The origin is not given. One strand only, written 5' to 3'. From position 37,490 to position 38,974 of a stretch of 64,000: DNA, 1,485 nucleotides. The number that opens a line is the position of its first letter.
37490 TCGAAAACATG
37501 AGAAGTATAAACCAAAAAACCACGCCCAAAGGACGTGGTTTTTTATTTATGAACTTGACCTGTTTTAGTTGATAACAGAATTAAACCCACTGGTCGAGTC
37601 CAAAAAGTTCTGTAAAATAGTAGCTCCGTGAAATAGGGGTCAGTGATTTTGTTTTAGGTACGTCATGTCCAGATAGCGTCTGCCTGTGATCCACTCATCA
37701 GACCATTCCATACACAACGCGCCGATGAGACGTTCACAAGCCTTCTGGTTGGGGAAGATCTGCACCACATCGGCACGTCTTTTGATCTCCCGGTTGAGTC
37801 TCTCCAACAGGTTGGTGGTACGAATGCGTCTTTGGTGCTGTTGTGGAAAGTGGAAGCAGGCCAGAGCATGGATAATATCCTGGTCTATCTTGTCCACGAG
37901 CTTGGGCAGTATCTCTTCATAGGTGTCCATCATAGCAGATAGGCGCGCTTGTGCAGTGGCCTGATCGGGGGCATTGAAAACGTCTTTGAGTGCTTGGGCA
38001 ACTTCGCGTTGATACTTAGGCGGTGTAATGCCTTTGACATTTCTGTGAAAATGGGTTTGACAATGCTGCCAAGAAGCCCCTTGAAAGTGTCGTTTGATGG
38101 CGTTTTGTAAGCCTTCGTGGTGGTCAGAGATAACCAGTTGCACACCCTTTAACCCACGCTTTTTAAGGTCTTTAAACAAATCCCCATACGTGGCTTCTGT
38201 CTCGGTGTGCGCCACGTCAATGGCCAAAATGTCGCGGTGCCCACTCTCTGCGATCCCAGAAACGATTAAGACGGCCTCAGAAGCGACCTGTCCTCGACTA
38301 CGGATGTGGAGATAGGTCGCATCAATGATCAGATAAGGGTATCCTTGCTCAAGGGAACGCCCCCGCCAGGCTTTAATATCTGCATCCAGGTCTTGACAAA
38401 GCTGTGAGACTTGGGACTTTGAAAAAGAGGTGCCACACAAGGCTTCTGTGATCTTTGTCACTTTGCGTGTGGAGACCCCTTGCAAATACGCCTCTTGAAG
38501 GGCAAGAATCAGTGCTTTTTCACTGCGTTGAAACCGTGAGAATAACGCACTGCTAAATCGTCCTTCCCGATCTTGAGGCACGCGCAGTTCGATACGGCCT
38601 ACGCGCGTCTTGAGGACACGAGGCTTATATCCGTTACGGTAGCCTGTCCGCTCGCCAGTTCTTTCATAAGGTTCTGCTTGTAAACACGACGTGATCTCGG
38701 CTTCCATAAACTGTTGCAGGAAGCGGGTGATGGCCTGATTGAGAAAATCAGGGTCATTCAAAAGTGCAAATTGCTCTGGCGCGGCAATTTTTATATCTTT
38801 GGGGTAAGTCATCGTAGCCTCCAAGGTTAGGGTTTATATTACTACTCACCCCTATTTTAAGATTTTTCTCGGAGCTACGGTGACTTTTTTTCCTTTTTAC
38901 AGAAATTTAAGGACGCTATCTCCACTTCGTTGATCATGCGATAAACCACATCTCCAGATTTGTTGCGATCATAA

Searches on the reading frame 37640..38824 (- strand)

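Call 76: search_protein_families(library=pfam, proteins=[window:37640-38824:-], max_evalue=0.00001)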
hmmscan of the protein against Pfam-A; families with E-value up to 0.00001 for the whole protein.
window:37640-38824:- (394 aa): 2 families
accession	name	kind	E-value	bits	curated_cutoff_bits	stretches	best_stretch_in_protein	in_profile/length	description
PF00872.24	Transposase_mut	-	4e-126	421.4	21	1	20-380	18-378/379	Transposase, Mutator family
PF10551.15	MULE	-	5.6e-10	40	27.6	1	165-261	2-98/99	MULE transposase domain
